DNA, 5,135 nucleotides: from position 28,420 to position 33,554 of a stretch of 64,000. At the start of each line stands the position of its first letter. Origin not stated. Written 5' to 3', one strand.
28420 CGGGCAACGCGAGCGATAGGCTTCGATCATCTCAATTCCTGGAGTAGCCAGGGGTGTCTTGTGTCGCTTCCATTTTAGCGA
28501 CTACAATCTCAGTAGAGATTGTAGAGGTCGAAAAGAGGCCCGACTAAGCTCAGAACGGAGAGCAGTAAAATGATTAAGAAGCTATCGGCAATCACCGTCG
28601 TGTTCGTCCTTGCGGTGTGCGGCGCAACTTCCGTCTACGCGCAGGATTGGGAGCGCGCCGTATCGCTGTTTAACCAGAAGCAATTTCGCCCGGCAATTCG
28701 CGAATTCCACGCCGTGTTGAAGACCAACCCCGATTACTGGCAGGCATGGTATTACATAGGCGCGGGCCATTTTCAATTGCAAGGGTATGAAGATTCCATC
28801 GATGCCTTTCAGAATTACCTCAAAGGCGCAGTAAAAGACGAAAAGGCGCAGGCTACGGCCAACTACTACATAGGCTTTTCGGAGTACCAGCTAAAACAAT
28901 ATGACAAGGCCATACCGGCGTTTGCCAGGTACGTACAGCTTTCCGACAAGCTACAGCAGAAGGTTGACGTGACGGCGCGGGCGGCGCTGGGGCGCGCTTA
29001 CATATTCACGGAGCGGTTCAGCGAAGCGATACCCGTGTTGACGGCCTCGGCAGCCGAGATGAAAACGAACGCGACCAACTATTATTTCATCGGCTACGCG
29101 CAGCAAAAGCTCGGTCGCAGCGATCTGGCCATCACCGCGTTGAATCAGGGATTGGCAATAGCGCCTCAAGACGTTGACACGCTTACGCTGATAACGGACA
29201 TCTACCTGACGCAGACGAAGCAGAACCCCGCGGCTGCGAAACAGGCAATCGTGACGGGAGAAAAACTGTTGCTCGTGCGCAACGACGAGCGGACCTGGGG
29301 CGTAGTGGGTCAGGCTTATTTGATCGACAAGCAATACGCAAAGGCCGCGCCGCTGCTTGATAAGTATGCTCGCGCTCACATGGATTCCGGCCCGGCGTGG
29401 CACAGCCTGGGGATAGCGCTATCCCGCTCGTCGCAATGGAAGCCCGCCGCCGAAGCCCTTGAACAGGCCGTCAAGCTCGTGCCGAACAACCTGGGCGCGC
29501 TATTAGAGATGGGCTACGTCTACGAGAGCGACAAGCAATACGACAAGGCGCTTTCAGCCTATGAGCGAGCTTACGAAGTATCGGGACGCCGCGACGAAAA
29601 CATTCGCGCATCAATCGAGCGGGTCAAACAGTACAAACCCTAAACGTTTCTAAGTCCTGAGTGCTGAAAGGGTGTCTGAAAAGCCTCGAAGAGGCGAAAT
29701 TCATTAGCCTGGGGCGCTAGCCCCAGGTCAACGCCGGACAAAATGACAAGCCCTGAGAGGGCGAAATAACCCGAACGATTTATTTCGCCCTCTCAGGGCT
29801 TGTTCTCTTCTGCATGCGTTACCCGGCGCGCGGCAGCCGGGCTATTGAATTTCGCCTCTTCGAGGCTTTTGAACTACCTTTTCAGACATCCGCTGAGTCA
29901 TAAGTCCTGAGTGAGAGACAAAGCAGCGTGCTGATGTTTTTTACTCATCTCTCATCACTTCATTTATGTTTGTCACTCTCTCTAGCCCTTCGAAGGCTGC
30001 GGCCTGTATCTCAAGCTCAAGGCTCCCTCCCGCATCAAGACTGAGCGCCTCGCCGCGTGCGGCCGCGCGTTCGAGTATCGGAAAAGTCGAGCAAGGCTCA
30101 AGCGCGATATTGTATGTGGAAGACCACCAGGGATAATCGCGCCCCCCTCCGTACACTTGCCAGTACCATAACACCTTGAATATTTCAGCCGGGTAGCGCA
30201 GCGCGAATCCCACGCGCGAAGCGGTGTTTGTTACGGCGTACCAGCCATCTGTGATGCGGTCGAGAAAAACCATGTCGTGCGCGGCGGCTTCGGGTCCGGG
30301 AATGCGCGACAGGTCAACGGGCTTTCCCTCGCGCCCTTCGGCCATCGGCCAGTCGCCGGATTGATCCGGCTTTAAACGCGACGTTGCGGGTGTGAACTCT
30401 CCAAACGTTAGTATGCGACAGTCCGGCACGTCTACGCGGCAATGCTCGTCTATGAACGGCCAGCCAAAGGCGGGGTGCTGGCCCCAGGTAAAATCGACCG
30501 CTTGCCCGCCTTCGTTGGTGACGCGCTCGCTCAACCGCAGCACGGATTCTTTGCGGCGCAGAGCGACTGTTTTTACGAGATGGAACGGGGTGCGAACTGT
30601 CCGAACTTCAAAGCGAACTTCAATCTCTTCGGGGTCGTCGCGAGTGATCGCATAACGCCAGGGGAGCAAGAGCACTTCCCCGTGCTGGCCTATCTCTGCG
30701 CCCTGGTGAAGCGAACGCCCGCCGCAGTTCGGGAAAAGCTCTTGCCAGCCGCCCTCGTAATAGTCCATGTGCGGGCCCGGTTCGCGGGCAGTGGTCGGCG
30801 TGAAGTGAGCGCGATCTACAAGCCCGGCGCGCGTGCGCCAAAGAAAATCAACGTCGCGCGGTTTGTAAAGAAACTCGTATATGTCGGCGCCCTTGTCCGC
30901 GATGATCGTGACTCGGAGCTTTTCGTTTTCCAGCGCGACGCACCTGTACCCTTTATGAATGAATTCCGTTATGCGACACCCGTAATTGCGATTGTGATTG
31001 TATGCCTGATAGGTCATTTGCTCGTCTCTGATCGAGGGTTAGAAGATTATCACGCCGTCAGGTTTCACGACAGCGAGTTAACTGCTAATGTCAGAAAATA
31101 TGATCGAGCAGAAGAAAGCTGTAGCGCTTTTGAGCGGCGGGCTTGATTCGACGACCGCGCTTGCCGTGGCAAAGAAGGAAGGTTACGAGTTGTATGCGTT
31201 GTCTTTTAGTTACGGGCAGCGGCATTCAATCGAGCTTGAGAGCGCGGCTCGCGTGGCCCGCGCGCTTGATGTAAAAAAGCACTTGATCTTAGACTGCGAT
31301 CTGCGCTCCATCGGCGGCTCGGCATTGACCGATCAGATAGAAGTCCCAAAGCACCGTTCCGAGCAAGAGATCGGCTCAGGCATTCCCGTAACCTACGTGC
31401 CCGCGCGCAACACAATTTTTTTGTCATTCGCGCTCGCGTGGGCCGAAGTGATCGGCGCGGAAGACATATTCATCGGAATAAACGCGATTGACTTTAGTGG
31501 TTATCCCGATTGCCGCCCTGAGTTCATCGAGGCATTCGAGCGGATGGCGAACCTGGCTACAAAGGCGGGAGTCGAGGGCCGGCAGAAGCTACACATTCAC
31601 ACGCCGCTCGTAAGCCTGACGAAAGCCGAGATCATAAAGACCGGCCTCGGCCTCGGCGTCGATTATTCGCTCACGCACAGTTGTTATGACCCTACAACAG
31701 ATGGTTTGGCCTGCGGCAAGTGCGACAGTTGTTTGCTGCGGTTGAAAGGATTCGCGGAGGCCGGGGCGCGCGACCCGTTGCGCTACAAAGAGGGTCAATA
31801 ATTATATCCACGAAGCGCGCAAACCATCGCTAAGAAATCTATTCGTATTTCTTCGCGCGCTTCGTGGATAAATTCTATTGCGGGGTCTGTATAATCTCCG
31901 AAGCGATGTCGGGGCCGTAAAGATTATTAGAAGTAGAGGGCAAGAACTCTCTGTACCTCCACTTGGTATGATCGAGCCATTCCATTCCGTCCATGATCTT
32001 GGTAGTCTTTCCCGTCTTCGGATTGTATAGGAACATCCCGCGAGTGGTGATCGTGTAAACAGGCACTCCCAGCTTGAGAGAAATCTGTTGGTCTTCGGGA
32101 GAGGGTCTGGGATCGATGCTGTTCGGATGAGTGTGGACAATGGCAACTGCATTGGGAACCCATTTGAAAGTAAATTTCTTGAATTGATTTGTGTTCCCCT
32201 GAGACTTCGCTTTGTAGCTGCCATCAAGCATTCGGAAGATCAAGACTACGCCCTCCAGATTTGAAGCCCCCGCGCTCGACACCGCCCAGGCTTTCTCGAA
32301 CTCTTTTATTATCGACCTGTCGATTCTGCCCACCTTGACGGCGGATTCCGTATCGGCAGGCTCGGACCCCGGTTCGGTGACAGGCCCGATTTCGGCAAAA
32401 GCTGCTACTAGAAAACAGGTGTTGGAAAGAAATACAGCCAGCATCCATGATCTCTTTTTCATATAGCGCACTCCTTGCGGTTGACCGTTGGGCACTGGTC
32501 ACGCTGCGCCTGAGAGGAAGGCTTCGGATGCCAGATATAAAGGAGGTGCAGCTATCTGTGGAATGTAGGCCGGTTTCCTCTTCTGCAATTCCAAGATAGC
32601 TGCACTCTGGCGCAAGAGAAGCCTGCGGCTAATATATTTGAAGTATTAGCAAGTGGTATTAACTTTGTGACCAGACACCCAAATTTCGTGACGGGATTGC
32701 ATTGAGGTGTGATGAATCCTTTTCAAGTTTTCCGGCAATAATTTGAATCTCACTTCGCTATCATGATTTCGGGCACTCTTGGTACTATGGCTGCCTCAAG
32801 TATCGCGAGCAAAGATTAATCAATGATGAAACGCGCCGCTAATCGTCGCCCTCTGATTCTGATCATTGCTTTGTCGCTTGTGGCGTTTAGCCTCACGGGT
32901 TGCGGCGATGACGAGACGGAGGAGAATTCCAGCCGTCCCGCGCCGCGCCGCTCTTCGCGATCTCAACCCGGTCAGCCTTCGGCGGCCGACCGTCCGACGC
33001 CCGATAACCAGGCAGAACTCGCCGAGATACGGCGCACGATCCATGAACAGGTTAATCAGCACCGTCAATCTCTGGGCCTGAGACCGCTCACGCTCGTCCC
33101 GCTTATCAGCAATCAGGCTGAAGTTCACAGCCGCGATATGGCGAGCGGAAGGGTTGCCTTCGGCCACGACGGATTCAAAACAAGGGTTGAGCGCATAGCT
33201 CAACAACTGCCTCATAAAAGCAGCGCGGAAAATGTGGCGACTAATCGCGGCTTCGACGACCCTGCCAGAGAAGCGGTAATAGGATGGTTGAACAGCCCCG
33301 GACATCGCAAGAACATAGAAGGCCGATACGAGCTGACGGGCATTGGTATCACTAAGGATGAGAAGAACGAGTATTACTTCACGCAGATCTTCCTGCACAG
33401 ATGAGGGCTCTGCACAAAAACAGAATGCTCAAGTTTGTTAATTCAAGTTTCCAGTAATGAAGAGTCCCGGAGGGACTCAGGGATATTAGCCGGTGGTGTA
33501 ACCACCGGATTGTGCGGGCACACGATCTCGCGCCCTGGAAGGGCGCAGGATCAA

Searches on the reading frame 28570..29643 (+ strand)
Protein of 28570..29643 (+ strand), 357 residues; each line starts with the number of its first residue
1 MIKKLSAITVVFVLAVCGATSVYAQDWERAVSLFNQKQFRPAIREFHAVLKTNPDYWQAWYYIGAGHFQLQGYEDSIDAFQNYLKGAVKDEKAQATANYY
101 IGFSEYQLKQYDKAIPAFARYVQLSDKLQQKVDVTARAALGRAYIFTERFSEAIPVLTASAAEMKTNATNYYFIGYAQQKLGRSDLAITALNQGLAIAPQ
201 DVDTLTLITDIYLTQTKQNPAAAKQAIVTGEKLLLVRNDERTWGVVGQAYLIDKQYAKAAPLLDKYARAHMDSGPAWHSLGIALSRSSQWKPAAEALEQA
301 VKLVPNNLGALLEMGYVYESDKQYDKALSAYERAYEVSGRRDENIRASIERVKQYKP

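Call 59: search_protein_families(library=pfam, proteins=[window:28570-29643:+], max_evalue=0.0001)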
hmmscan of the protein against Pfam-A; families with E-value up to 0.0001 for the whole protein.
window:28570-29643:+ (357 aa): 17 families
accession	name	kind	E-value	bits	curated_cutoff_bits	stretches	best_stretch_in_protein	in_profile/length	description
PF07719.23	TPR_2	-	3.7e-28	95.7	27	0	276-307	3-34/34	Tetratricopeptide repeat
PF00515.34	TPR_1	-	2.2e-24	84.7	27.8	0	310-336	3-29/34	Tetratricopeptide repeat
PF13432.12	TPR_16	-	5.2e-23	81.6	32.7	2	280-335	3-58/65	Tetratricopeptide repeat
PF13428.12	TPR_14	-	7.6e-20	69.9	23.5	0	276-316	3-43/44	Tetratricopeptide repeat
PF13424.12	TPR_12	-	5.1e-18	65.5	30.1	0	95-158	3-69/77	Tetratricopeptide repeat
PF13181.12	TPR_8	-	6.4e-18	63.8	25.7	0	169-201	2-34/34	Tetratricopeptide repeat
PF14559.12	TPR_19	-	2.6e-15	56.9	25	0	149-202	6-59/68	Tetratricopeptide repeat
PF12895.13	ANAPC3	-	7.1e-15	55.5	27.2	0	254-333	3-81/82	Anaphase-promoting complex, cyclosome, subunit 3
PF13174.12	TPR_6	-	7.5e-13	48.6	26.3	0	97-123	2-28/33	Tetratricopeptide repeat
PF13371.12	TPR_9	-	2.1e-11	44.1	35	0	283-341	4-62/73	Tetratricopeptide repeat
PF13176.12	TPR_7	-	2.3e-11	43.2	27.9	0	310-339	1-30/36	Tetratricopeptide repeat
PF23914.1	TPR_CcmH_CycH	-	5.6e-11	43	42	0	165-260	47-141/158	Cytochrome c-type biogenesis protein H TPR domain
PF25063.1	ARM_TT21_C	-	1.2e-10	42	35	1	173-304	26-159/209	Tetratricopeptide repeat protein 21 C-terminal ARM domain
PF13431.12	TPR_17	-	2.2e-08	34.2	24.4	0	297-328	2-33/34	Tetratricopeptide repeat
PF25062.1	ARM_TT21_N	-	3.7e-07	30.6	40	0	157-333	16-193/222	Tetratricopeptide repeat protein 21 N-terminal ARM repeat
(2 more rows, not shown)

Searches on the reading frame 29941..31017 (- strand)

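Call 59: search_protein_families(library=pfam, proteins=[window:29941-31017:-], max_evalue=0.0001)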
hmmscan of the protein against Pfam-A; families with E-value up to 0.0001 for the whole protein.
window:29941-31017:- (358 aa): 1 family
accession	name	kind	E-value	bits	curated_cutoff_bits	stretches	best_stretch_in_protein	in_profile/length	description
PF14486.12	DUF4432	-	2.4e-19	69.7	32.5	1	22-337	2-300/304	Domain of unknown function (DUF4432)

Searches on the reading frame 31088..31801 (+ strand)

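Call 59: search_protein_families(library=pfam, proteins=[window:31088-31801:+], max_evalue=0.0001)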
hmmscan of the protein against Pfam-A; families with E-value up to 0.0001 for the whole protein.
window:31088-31801:+ (237 aa): 3 families
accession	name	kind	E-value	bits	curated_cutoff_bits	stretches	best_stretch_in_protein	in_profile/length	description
PF06508.19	QueC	-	1.4e-80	270.2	22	1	10-225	1-209/210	Queuosine biosynthesis protein QueC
PF00733.27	Asn_synthase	-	5e-07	30.1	21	1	4-67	13-77/354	Asparagine synthase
PF02568.20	ThiI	-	9.6e-05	22.5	20.5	0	8-51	3-46/197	Thiamine biosynthesis protein (ThiI)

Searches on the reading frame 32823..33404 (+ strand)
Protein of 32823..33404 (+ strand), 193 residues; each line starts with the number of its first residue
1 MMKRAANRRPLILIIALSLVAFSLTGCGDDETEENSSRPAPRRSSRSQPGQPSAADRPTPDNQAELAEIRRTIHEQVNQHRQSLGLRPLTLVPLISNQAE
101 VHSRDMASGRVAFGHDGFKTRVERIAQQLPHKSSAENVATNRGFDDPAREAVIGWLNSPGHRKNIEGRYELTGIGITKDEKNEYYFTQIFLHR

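Call 60: search_protein_families(library=pfam, proteins=[window:32823-33404:+], max_evalue=0.0001)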
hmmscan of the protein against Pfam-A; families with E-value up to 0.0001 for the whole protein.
window:32823-33404:+ (193 aa): 1 family
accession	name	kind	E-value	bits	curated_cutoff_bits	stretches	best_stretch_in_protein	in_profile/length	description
PF00188.32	CAP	-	1.2e-13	52.4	21.1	1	75-190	2-117/117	Cysteine-rich secretory protein family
